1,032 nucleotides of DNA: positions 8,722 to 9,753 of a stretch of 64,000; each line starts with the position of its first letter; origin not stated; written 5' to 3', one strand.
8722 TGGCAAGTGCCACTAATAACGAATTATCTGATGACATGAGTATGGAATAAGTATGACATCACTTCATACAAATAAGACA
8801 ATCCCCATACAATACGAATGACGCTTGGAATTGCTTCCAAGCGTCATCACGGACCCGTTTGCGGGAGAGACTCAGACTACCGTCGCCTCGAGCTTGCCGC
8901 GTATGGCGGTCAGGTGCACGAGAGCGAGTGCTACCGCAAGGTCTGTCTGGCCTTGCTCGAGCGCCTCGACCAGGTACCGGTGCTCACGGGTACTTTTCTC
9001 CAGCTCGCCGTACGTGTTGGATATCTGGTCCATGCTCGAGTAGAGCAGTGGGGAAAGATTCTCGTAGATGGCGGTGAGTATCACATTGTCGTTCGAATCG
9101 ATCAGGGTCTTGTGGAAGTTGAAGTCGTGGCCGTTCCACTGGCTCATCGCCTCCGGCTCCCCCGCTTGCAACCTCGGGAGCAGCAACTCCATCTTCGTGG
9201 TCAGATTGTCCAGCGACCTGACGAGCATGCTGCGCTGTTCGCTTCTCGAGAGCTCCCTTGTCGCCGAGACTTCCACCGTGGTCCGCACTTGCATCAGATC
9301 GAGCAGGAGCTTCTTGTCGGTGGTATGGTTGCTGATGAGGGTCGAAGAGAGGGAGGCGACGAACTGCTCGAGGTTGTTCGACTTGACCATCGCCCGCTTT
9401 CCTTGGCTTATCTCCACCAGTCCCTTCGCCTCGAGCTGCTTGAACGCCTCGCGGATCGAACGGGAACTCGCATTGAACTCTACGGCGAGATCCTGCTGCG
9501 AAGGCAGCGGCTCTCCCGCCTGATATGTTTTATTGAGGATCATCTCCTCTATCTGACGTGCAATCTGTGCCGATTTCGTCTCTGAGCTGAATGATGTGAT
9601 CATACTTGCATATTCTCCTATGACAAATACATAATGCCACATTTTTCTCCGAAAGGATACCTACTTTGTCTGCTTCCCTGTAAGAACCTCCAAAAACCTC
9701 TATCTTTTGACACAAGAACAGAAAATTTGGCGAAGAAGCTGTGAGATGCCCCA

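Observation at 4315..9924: Shared 14-nt promoter module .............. on three paralog genes, plus decayed copies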

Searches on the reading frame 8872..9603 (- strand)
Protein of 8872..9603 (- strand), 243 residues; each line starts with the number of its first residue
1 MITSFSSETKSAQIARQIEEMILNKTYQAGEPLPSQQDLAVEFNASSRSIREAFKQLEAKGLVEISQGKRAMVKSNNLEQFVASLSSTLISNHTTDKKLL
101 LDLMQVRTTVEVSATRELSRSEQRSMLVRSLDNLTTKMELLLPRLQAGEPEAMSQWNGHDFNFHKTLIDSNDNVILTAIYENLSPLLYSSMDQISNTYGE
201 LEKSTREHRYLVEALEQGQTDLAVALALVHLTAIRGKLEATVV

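Call 10: search_protein_families(library=pfam, proteins=[window:8872-9603:-], max_evalue=0.01)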
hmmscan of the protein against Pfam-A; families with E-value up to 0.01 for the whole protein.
window:8872-9603:- (243 aa): 7 families
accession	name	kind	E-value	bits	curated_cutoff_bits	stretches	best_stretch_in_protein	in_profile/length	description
PF00392.27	GntR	-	2.7e-17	62.6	27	1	11-73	2-64/64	Bacterial regulatory proteins, gntR family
PF07729.17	FCD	-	6.7e-16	59.3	24.3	1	102-232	1-124/125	FCD domain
PF13730.12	HTH_36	-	0.00023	21.3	25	1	27-63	19-55/55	Helix-turn-helix domain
PF13545.12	HTH_Crp_2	-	0.00038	20.8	27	1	34-73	23-59/70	Crp-like helix-turn-helix domain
PF01726.22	LexA_DNA_bind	-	0.0052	17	23.7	0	27-69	20-62/65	LexA DNA binding domain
PF08279.18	HTH_11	-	0.0073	16.6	25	0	25-65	8-46/55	HTH domain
PF21984.2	DnaD_N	-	0.0088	16.7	27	0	24-87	26-92/101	DnaD N-terminal domain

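Call 49: search_protein_families(library=ncbifam, proteins=[window:8872-9603:-], max_evalue=0.001)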
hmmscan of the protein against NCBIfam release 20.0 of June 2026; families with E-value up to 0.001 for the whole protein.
window:8872-9603:- (243 aa): 25 families
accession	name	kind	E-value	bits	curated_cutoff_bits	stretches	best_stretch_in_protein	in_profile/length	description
NF003011.0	PRK03837.1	subfamily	5.2e-27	95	260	1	11-235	15-230/241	transcriptional regulator NanR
NF007001.0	PRK09464.1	equivalog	1.8e-18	67.1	330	1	11-234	12-228/254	pyruvate dehydrogenase complex transcriptional repressor PdhR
NF007442.0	PRK09990.1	equivalog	7.5e-17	61.6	301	1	12-238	13-235/256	transcriptional regulator GlcC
NF007741.0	PRK10421.1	equivalog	1.8e-16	60.3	311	1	9-238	7-233/262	transcriptional regulator LldR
TIGR03338.1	phnR_burk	equivalog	6.3e-16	58.6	271.5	2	104-233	86-208/212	phosphonate utilization associated transcriptional regulator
NF052282.1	PLP_TF_PdxR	equivalog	2e-13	50.2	320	1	12-193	4-179/448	MocR-like pyridoxine biosynthesis transcription factor PdxR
TIGR02404.1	trehalos_R_Bsub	equivalog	1.5e-11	44.4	211.95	1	10-98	1-90/233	trehalose operon repressor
TIGR02325.1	C_P_lyase_phnF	equivalog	7.5e-11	42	156.8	1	12-107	11-104/238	phosphonate metabolism transcriptional regulator PhnF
NF007588.0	PRK10225.1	equivalog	3.8e-09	36.2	442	1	6-178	6-166/257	Uxu operon transcriptional regulator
NF041547.1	GntR_LSA1692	equivalog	6.1e-09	35.8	275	1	11-89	3-78/233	GntR family transcriptional regulator, LSA1692 subfamily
TIGR02018.2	his_ut_repres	equivalog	1.1e-08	34.7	220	1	12-84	2-74/226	histidine utilization transcriptional repressor HutC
TIGR02812.1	fadR_gamma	equivalog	1.7e-08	34.4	249.2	1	17-189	14-172/235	fatty acid metabolism transcriptional regulator FadR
NF003444.0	PRK04984.1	equivalog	3.5e-08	33.3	189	1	18-190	16-174/239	fatty acid metabolism transcriptional regulator FadR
NF052281.1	rhizopine_MocR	equivalog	4.3e-08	32.2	650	1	6-81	15-90/479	rhizopine catabolism transcriptional regulator MocR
NF047563.1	modulin_PmtR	equivalog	4.4e-08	33.2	200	1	10-77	13-80/125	PSM export ABC transporter transcriptional regulator PmtR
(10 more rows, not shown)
